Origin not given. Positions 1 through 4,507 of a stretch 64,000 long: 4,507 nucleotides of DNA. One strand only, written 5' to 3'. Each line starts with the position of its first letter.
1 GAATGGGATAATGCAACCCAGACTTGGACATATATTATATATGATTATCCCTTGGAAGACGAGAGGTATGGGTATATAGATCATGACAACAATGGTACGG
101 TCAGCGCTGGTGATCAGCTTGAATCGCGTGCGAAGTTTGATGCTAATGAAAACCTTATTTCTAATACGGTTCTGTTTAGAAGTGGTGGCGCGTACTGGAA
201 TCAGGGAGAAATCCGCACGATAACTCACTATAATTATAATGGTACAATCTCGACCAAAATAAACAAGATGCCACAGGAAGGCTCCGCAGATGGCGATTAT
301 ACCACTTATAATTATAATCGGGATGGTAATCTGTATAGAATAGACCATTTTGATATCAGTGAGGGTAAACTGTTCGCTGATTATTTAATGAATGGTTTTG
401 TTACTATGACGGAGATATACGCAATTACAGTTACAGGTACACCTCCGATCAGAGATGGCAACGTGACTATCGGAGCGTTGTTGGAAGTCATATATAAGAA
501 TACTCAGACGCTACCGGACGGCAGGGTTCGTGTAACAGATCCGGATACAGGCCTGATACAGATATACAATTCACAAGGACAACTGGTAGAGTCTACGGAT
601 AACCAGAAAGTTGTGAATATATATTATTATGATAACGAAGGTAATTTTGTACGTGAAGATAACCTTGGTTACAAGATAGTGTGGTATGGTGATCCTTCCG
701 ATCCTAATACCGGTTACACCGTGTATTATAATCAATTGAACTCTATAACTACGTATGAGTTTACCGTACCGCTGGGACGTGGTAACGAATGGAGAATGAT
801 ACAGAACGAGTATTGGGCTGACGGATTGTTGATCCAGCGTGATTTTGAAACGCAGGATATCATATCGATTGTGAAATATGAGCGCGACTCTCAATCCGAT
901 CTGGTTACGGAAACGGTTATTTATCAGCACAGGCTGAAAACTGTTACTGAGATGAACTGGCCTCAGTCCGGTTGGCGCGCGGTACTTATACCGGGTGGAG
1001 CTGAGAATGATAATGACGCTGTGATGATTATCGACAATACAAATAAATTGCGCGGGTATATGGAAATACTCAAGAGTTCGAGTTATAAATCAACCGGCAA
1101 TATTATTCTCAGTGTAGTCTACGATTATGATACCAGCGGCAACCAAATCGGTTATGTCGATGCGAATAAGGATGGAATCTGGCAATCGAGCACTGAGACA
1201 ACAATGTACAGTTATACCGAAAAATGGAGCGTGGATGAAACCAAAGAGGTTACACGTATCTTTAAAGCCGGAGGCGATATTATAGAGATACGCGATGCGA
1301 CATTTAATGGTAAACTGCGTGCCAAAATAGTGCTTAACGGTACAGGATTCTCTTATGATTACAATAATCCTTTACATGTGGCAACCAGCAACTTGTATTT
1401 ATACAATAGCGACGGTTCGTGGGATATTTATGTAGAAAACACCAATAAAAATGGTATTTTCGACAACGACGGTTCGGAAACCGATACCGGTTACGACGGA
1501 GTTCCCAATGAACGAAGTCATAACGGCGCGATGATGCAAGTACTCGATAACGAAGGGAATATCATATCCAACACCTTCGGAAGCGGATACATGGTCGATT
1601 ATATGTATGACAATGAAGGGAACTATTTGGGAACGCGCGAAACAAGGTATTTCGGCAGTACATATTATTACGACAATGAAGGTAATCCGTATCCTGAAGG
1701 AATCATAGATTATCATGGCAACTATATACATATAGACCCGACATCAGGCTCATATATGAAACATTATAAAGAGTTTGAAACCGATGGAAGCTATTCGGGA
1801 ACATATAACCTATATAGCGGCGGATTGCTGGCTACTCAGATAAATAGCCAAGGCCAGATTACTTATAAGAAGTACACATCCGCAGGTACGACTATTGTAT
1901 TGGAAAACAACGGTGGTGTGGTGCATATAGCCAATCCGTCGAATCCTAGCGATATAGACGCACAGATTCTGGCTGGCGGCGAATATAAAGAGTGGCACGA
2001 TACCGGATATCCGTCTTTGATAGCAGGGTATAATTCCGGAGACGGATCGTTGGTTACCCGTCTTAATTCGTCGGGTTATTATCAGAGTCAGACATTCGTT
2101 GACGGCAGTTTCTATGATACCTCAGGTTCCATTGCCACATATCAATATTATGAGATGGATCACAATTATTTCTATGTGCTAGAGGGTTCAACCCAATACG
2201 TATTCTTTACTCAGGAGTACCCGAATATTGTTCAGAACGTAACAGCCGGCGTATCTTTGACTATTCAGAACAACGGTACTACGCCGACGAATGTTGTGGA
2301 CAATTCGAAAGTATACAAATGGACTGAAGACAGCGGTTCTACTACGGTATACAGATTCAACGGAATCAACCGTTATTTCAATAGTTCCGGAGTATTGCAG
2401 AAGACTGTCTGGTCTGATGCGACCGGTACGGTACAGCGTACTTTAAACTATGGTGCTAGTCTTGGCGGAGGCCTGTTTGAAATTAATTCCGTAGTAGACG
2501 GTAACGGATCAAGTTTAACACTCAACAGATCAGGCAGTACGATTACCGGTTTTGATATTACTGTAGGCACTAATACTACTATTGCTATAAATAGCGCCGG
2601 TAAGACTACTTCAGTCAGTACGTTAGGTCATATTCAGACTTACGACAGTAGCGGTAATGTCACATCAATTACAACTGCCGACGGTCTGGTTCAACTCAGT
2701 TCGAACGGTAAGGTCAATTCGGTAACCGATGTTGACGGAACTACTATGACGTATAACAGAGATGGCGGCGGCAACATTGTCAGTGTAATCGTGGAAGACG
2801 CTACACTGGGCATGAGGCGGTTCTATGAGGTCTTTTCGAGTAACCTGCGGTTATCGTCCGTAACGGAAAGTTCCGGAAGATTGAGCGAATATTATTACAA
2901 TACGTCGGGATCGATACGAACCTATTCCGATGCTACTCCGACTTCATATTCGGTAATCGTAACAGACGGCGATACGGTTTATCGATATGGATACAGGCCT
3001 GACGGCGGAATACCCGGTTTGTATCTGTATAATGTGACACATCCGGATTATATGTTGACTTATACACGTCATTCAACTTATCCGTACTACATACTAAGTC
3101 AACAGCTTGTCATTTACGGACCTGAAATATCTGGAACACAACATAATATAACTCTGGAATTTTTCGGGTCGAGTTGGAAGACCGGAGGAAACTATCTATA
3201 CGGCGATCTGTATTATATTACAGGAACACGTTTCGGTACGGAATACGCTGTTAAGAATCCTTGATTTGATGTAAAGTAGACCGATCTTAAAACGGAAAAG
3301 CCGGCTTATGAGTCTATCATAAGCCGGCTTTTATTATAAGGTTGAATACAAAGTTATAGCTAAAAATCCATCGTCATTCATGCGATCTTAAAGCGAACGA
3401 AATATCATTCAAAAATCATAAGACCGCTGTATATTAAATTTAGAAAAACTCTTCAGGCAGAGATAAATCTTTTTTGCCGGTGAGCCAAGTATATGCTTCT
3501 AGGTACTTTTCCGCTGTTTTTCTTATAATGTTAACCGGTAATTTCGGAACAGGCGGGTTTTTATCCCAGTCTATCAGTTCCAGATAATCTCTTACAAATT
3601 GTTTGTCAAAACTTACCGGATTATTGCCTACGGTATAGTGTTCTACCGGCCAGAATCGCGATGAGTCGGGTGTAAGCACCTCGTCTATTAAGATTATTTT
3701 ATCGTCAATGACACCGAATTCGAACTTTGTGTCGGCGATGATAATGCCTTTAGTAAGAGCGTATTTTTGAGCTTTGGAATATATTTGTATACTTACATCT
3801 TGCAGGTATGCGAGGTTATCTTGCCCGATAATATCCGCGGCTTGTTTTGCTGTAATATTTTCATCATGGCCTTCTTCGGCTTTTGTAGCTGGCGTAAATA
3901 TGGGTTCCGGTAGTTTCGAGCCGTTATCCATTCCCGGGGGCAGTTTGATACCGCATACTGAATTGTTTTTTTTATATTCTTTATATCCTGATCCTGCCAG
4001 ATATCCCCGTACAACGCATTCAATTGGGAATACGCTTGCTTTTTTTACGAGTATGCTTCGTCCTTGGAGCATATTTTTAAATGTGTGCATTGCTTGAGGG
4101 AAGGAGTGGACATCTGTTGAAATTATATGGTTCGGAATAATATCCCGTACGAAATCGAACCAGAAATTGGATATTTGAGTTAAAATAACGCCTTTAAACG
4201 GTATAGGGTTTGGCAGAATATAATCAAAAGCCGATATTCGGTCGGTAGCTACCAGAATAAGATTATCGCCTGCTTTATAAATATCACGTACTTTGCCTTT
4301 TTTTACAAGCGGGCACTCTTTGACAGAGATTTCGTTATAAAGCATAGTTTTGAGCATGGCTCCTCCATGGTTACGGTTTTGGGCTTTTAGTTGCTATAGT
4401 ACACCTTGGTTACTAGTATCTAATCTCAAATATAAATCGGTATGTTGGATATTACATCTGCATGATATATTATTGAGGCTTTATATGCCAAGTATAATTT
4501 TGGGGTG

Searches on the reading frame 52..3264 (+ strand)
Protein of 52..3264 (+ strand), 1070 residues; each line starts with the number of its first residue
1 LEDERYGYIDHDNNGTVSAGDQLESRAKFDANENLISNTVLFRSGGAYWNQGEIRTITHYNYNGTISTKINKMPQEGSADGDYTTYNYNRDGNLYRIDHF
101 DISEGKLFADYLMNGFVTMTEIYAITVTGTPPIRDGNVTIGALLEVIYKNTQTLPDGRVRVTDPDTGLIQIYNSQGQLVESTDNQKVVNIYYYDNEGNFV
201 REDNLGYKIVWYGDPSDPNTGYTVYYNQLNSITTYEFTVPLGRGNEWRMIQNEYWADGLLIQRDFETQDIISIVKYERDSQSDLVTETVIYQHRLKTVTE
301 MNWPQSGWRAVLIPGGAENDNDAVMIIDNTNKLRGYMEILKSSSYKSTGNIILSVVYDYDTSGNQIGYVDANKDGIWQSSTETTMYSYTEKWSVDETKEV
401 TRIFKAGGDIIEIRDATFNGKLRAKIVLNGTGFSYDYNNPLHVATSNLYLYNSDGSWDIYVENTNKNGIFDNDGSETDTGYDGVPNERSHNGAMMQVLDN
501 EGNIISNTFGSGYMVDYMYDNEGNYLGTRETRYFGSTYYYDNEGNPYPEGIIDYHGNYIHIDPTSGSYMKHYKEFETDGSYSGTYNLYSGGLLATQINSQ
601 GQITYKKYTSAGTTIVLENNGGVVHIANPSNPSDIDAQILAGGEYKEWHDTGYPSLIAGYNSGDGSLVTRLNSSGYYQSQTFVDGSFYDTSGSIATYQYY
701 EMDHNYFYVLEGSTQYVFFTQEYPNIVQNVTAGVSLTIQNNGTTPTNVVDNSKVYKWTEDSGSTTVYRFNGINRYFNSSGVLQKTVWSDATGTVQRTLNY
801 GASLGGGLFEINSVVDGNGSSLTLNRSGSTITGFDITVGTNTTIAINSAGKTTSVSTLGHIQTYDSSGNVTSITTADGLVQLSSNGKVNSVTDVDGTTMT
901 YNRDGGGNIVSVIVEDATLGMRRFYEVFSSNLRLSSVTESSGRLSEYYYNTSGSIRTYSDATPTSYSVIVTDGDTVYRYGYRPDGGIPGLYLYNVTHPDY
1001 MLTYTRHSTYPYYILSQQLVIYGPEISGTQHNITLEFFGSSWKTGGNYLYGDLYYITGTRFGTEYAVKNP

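Call 7: search_protein_families(library=pfam, proteins=[window:52-3264:+], max_evalue=0.001)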
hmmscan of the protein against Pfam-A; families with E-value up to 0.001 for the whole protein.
window:52-3264:+ (1070 aa): 0 families

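Call 20: search_protein_families(library=ncbifam, proteins=[window:52-3264:+], max_evalue=0.00001)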
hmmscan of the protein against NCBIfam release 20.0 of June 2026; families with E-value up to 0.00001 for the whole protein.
window:52-3264:+ (1070 aa): 1 family
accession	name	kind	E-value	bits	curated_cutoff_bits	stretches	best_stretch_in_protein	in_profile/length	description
TIGR01643.1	YD_repeat_2x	repeat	7.7e-06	26.2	15.8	0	862-880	20-38/42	YD repeat-containing protein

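Call 99: search_protein_families(library=padloc, proteins=[window:52-3264:+], max_evalue=0.01)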
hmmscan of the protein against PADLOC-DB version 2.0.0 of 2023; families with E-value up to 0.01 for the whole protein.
window:52-3264:+ (1070 aa): 0 families

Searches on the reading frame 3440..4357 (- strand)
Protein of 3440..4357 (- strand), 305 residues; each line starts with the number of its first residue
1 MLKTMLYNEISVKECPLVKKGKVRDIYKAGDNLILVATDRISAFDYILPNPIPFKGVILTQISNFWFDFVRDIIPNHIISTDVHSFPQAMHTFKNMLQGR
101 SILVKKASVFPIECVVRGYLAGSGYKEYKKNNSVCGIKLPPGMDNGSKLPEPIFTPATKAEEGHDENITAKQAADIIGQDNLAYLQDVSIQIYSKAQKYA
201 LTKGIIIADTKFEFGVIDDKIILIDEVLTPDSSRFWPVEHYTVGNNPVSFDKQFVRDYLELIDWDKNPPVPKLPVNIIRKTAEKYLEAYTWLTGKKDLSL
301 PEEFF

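Call 7: search_protein_families(library=pfam, proteins=[window:3440-4357:-], max_evalue=0.001)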
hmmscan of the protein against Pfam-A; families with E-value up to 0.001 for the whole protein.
window:3440-4357:- (305 aa): 1 family
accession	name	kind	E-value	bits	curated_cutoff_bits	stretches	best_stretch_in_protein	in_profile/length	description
PF01259.24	SAICAR_synt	-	1e-77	261.4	20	1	18-263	2-225/233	SAICAR synthetase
